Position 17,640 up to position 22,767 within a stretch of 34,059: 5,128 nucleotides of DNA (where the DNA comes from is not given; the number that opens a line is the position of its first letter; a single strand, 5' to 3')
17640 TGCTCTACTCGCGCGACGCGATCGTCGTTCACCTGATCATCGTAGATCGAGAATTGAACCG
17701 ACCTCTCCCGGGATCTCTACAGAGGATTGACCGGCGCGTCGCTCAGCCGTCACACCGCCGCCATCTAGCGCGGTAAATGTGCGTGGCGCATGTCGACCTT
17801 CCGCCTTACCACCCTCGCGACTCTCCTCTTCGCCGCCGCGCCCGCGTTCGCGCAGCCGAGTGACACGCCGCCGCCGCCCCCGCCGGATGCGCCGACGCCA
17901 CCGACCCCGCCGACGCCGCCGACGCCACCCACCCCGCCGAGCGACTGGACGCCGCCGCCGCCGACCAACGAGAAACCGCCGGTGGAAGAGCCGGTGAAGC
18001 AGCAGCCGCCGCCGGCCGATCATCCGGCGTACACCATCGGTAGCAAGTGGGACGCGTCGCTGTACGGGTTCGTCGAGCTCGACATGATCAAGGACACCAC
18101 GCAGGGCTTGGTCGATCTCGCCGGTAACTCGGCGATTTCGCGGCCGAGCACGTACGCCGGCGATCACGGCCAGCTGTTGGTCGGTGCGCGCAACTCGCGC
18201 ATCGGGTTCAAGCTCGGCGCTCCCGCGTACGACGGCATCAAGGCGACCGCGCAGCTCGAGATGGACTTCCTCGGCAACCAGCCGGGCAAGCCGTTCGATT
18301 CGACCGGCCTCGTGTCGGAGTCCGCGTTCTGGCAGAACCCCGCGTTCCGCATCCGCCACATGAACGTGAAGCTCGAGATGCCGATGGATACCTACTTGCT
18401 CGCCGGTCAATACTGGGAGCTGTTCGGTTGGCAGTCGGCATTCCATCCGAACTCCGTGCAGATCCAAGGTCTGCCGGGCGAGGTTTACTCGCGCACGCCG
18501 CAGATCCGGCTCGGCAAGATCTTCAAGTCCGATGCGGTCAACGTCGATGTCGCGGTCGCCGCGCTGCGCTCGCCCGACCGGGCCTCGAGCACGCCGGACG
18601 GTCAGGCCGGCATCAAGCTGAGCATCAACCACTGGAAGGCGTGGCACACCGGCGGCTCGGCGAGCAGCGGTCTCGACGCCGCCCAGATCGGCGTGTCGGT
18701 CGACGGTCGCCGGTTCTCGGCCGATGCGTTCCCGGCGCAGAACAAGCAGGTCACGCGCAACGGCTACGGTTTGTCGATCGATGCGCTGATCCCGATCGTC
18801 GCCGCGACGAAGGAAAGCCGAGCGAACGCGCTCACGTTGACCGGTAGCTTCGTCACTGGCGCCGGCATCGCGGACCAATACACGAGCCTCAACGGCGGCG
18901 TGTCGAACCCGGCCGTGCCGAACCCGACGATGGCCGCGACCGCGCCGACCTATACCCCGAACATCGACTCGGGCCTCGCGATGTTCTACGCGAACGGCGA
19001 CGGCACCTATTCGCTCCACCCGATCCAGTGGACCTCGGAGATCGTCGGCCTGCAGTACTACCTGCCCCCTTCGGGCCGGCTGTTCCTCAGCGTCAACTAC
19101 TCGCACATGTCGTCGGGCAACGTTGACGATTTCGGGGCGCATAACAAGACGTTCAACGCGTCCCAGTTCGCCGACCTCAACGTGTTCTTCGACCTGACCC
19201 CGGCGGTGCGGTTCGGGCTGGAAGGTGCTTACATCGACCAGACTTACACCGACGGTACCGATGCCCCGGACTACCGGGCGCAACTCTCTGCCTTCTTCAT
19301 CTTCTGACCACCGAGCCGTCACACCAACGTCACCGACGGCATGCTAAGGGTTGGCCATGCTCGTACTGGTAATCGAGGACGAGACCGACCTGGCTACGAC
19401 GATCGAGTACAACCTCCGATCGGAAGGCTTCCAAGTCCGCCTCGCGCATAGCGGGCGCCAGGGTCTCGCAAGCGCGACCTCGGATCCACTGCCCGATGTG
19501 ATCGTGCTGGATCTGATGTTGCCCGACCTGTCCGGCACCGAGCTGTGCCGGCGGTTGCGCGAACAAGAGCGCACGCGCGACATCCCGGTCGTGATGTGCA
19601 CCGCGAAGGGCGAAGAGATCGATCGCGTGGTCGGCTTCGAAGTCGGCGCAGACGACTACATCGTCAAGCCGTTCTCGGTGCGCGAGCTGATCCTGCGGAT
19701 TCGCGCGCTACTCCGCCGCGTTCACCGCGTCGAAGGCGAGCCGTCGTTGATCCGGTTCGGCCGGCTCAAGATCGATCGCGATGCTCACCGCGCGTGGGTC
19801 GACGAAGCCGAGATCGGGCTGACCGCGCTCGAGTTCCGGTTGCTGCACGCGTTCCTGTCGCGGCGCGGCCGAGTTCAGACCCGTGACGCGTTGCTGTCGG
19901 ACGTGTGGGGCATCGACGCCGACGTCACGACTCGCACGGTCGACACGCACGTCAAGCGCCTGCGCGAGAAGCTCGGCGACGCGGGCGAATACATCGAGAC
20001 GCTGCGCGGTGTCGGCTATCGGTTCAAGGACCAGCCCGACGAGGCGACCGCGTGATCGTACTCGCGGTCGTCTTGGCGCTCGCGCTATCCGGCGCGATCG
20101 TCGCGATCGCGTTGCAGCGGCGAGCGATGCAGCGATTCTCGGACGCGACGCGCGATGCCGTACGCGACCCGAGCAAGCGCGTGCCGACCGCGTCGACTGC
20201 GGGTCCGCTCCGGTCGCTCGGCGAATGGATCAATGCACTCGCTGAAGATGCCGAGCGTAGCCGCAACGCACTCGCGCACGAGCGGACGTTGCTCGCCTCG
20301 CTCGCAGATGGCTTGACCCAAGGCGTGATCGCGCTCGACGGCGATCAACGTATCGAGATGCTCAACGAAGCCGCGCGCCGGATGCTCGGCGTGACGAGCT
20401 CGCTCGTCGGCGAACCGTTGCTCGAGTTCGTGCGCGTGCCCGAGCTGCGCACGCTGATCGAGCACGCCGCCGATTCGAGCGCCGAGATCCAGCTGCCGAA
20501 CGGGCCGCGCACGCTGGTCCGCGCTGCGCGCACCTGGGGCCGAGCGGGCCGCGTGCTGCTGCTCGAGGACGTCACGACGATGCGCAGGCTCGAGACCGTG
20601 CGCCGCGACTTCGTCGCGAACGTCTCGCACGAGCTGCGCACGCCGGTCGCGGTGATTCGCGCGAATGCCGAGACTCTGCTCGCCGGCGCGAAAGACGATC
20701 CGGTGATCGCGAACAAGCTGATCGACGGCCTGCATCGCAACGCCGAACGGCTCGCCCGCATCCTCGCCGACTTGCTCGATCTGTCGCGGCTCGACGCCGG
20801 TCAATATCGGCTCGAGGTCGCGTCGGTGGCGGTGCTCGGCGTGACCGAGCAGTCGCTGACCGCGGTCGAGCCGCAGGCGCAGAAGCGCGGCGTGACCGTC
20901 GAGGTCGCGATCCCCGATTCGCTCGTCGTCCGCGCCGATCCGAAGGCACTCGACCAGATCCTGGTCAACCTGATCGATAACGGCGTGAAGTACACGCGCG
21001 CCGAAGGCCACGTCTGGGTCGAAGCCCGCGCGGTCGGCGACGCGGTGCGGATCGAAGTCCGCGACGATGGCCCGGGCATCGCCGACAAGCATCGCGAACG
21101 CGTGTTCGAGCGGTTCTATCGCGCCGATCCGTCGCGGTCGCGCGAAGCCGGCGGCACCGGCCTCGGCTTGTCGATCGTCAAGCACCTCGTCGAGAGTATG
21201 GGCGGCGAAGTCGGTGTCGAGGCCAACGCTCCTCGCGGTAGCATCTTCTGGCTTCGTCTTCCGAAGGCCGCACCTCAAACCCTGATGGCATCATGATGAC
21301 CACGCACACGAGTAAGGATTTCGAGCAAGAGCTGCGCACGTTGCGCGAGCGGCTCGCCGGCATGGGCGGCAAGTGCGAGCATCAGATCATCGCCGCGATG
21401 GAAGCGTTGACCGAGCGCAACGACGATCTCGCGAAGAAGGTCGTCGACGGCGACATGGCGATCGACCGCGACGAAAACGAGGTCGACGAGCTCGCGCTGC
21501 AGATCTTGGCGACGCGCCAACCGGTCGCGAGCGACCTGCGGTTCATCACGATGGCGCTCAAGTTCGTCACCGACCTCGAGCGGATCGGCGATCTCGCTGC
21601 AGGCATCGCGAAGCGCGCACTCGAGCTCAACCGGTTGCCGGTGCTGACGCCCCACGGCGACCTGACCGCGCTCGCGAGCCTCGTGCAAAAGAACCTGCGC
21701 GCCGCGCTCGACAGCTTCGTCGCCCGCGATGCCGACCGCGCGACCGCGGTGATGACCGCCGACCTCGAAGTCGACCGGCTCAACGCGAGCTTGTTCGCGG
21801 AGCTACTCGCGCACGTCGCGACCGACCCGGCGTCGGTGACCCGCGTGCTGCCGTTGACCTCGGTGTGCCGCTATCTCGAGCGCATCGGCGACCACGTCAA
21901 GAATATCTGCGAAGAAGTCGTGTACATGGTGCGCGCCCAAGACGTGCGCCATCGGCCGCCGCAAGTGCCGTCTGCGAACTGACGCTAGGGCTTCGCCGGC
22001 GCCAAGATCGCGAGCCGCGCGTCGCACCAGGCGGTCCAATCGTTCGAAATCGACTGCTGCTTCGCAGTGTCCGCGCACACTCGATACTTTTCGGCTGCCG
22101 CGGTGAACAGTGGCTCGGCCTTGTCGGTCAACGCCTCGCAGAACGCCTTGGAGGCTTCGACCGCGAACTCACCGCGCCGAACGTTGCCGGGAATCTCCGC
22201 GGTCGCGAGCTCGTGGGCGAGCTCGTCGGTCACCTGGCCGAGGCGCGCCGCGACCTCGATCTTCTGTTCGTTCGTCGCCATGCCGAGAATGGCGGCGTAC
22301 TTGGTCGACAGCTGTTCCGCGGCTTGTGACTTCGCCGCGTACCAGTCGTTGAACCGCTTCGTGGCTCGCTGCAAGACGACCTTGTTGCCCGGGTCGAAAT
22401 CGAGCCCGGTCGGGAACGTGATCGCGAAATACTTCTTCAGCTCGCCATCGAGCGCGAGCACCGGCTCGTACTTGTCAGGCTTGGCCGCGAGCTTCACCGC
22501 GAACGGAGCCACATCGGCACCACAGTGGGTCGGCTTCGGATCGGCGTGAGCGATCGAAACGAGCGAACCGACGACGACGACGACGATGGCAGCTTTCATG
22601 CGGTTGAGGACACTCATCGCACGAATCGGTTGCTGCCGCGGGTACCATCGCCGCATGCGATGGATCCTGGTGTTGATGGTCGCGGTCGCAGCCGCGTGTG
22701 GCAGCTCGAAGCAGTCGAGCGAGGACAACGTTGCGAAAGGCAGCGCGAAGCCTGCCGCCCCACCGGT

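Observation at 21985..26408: Pho regulon split by a ~4.5-kb cluster: three paralogous secreted four-Cys proteins, a TonB-C/ExbD-like lipoprotein and a coiled-coil lipoprotein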

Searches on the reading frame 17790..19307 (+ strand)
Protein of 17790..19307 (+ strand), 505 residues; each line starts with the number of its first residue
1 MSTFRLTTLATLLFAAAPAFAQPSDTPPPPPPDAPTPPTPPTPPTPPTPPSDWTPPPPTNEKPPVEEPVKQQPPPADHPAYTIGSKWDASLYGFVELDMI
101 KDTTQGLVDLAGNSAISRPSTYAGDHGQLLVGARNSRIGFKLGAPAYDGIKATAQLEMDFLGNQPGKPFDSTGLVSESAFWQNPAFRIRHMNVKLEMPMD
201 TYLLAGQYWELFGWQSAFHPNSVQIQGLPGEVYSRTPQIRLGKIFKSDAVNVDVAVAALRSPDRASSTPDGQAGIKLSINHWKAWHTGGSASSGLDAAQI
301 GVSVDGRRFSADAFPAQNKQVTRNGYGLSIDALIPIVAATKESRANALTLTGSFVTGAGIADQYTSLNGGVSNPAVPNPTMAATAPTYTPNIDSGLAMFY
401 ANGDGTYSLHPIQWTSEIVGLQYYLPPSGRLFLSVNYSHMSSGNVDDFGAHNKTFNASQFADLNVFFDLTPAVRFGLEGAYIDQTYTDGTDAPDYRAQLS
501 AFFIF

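Call 18: search_protein_families(library=pfam, proteins=[window:17790-19307:+], max_evalue=0.001)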
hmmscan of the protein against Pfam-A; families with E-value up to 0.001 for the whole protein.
window:17790-19307:+ (505 aa): 0 families

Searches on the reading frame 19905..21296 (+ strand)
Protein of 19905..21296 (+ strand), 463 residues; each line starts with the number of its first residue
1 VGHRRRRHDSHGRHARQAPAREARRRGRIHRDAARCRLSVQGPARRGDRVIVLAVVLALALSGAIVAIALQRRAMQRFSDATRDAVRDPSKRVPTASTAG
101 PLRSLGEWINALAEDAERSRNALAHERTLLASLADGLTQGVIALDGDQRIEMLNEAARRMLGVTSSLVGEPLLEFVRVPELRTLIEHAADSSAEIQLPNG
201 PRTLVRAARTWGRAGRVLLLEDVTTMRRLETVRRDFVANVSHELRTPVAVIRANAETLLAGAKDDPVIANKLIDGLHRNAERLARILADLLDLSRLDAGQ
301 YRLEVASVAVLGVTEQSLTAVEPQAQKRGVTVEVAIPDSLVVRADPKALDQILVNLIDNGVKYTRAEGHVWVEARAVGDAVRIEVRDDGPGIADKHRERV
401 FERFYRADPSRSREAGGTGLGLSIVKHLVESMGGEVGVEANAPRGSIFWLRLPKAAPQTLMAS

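Call 18: search_protein_families(library=pfam, proteins=[window:19905-21296:+], max_evalue=0.001)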
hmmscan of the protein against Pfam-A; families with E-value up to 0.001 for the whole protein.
window:19905-21296:+ (463 aa): 6 families
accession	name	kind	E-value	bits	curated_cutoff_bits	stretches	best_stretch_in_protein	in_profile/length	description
PF02518.31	HATPase_c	-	6.3e-32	110.7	26.4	1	345-455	2-110/111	Histidine kinase-, DNA gyrase B-, and HSP90-like ATPase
PF00512.31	HisKA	-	1.3e-18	67.2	26.9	1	233-299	2-66/66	His Kinase A (phospho-acceptor) domain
PF13188.13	PAS_8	-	1.5e-06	28.3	21.8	1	129-181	2-52/65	PAS domain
PF13581.12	HATPase_c_2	-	4.9e-05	23.8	27.4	1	352-435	39-113/127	Histidine kinase-like ATPase domain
PF12860.13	PAS_7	-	7.9e-05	23.2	27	0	137-186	4-55/115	PAS fold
PF00989.32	PAS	-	0.00094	19.6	22.6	0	130-192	3-73/113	PAS fold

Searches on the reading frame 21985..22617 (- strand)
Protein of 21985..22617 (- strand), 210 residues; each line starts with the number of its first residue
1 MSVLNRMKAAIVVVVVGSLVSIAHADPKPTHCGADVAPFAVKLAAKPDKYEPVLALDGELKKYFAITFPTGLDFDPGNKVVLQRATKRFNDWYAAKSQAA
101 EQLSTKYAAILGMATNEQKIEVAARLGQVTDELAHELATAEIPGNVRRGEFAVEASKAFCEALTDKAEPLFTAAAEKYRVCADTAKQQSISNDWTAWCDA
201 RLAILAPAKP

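Call 3: search_protein_families(library=pfam, proteins=[window:21985-22617:-], max_evalue=1)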
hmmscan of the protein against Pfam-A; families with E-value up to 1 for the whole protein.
window:21985-22617:- (210 aa): 0 families

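Call 5: search_protein_families(library=ncbifam, proteins=[window:21985-22617:-], max_evalue=1)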
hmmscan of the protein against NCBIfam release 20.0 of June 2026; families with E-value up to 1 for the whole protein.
window:21985-22617:- (210 aa): 1 family
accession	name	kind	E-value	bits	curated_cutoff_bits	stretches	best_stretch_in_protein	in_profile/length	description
NF047379.1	photo_II_Psb32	equivalog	0.12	12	160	1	85-163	72-151/207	photosystem II repair protein Psb32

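Call 6: search_solved_structures(query=A1, max_evalue=10)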
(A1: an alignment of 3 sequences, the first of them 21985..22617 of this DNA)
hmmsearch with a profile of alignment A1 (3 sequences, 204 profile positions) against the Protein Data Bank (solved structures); distinct sequences matched with E-value up to 10: 6.
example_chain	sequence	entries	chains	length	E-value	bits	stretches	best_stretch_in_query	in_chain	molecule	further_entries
7bie_A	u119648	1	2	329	0.00027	24.3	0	64-111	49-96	nvWRAP-T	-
7bid_A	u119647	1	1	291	0.0014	21.9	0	64-111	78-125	v31WRAP-T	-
7big_A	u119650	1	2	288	0.0015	21.9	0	64-111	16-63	v13WRAP-T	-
7bif_A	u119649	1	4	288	0.0016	21.8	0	64-111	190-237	v22WRAP-T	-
2dba_A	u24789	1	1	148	0.65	13.3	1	60-128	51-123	Smooth muscle cell associated protein-1, isoform 2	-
3kkr_A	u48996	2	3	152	1.1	12.5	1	52-98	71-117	Integrase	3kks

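Call 8: find_homologous_proteins(query=A1, max_evalue=0.001)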
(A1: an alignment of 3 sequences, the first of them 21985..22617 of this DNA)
Query A1 (3 sequences) (210 aa, profile of the alignment): 17 proteins with E <= 0.001 among 8000 candidates.
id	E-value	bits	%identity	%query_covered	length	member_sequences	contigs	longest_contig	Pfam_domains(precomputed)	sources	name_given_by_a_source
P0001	3.5e-103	362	100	100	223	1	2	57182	-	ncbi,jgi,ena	-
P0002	3.0e-96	339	48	95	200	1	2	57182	-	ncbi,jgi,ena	-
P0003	1.1e-93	331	37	75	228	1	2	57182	-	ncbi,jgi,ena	-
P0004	4.5e-88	313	81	96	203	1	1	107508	-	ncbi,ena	-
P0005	4.0e-83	297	48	95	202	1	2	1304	-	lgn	-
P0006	7.0e-83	296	47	95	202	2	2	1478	-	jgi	jgi:hypothetical protein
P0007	3.1e-82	294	47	85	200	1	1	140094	-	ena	-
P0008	8.5e-80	286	45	95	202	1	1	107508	-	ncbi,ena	-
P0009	1.4e-77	278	67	97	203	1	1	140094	-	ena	-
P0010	1.5e-76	275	35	76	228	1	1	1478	-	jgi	jgi:hypothetical protein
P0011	1.4e-74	269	31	96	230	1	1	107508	-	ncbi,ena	-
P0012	1.4e-71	259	34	90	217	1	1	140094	-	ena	-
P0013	7.2e-71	256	32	97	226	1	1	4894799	-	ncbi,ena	-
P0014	6.3e-34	136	35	73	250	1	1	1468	-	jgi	jgi:hypothetical protein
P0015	2.3e-24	105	34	85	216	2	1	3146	-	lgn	-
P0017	3.8e-20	91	30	87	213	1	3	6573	-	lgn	-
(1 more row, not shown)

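Call 9: find_encoding_contigs(protein=P0004, flank=10000, max_places=3)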
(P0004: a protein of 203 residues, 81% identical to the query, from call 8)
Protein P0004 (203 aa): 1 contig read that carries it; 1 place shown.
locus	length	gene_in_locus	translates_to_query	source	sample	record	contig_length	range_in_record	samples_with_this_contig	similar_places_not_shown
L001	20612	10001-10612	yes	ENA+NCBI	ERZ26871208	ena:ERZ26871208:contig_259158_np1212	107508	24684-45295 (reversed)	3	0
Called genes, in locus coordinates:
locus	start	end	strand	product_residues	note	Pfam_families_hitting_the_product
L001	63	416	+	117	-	PF07366:SnoaL (faint), PF12680:SnoaL_2, PF14534:DUF4440 (weak)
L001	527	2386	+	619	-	-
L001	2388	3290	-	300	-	PF02463:SMC_N (faint), PF00005:ABC_tran, PF13304:AAA_21 (faint)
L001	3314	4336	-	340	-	PF00528:BPD_transp_1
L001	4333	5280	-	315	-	PF00528:BPD_transp_1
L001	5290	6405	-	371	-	PF12849:PBP_like_2, PF01547:SBP_bac_1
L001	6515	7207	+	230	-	-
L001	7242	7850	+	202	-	-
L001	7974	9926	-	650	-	PF02472:ExbD (faint)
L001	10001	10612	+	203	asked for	-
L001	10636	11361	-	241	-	-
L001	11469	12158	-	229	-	PF01895:PhoU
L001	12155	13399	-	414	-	PF13188:PAS_8 (weak), PF00512:HisKA, PF02518:HATPase_c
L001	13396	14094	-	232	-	PF00072:Response_reg, PF00486:Trans_reg_C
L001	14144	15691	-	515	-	-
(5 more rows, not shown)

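Call 10: find_encoding_contigs(protein=P0013, flank=10000, max_places=3)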
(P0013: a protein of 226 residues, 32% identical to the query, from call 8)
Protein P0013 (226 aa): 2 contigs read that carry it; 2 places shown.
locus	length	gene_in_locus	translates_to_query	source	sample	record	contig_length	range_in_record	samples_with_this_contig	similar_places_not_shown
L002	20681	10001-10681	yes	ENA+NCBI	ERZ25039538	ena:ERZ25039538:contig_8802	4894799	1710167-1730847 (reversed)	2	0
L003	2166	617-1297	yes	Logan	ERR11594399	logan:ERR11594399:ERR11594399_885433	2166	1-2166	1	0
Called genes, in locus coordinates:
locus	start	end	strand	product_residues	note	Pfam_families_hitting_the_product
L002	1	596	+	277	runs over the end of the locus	PF13409:GST_N_2, PF00043:GST_C, PF14497:GST_C_3, PF13410:GST_C_2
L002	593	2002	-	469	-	PF12450:vWF_A, PF00092:VWA, PF13519:VWA_2, PF13768:VWA_3, PF12034:YfbK_C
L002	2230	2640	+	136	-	-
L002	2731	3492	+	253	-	PF00561:Abhydrolase_1, PF12146:Hydrolase_4, PF12697:Abhydrolase_6, PF03096:Ndr (weak)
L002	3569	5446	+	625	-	-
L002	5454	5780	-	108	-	-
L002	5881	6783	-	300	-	PF20703:nSTAND1 (faint), PF02463:SMC_N (faint), PF00005:ABC_tran, PF13304:AAA_21 (faint)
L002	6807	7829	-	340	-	PF00528:BPD_transp_1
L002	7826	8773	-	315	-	PF00528:BPD_transp_1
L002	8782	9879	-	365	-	PF12849:PBP_like_2, PF01547:SBP_bac_1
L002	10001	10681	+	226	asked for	-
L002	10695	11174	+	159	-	-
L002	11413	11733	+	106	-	-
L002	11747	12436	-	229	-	PF01895:PhoU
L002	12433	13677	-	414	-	PF13188:PAS_8 (weak), PF00512:HisKA, PF02518:HATPase_c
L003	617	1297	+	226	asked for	-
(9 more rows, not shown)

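Call 11: find_encoding_contigs(protein=P0009, flank=10000, max_places=3)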
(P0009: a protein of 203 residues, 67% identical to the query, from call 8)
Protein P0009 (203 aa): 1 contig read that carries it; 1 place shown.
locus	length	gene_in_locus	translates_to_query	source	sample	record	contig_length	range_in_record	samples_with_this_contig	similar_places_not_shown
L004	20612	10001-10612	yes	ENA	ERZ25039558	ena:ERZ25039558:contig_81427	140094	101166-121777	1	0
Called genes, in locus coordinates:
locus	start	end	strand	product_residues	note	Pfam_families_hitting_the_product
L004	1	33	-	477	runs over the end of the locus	PF12450:vWF_A, PF12034:YfbK_C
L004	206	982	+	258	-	PF00561:Abhydrolase_1, PF12146:Hydrolase_4, PF12697:Abhydrolase_6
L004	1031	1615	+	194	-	-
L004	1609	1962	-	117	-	-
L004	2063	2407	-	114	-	PF00005:ABC_tran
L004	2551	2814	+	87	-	-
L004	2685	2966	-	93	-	PF13476:AAA_23 (weak), PF13175:AAA_15 (weak), PF00005:ABC_tran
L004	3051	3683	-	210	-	-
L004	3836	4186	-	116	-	-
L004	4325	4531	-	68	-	-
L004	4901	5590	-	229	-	PF12849:PBP_like_2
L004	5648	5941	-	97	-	-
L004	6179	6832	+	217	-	-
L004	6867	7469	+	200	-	-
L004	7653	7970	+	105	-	-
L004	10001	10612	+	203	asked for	-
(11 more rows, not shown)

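Call 12: find_encoding_contigs(protein=P0017, flank=10000, max_places=4)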
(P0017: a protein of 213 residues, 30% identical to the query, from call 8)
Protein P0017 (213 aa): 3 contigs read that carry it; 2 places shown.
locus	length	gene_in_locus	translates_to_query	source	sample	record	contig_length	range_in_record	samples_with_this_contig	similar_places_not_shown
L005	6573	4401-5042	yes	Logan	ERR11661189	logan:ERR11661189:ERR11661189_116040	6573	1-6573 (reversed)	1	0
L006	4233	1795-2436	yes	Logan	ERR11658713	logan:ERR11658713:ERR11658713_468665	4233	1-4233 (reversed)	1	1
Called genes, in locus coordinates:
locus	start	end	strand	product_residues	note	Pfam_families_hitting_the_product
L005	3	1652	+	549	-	?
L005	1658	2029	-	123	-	-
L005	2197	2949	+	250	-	PF02163:Peptidase_M50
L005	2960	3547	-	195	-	-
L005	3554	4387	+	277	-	PF13622:4HBT_3, PF20789:4HBT_3C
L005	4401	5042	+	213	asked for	-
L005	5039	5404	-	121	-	PF00903:Glyoxalase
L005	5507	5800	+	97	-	PF04492:Phage_rep_O (weak), PF13545:HTH_Crp_2 (weak), PF13730:HTH_36 (weak), PF12802:MarR_2 (weak)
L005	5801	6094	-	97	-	-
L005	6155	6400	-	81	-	-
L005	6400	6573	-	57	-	?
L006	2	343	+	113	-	?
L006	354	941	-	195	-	-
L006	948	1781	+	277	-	PF13622:4HBT_3, PF20789:4HBT_3C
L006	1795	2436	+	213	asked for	-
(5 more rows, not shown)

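Call 13: find_encoding_contigs(protein=P0015, flank=10000, max_places=4)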
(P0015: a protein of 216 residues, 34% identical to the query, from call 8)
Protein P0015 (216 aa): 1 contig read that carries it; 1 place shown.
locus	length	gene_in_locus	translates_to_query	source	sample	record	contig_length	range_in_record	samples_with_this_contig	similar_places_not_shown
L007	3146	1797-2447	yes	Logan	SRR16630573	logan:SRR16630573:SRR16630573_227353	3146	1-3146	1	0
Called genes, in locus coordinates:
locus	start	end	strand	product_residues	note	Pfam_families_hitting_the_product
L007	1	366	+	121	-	?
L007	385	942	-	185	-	-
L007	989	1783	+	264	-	PF13622:4HBT_3, PF20789:4HBT_3C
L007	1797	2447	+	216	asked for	-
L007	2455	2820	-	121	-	PF00903:Glyoxalase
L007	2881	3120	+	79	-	-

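Call 77: list_cluster_members(proteins=[P0001, P0004, P0019, P0031])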
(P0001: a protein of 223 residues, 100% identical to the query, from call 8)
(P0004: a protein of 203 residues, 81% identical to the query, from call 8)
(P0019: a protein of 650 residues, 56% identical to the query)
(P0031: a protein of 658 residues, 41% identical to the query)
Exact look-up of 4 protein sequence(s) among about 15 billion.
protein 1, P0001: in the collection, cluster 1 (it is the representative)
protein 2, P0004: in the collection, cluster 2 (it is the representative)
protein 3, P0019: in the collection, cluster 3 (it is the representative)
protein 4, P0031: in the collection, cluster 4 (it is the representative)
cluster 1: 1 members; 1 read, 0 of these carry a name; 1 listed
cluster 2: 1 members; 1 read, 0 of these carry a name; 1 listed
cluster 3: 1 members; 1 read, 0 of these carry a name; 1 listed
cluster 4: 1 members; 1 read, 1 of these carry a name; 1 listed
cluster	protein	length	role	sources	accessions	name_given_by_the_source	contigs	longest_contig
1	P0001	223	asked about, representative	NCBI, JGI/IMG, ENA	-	-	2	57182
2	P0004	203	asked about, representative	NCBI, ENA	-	-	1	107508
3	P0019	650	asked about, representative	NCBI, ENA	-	-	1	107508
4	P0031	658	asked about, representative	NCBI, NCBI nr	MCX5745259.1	MAG: AgmX/PglI C-terminal domain-containing protein [Proteobacteria bacterium] | AgmX/PglI C-terminal domain-containing protein [Pseudomonadota bacterium]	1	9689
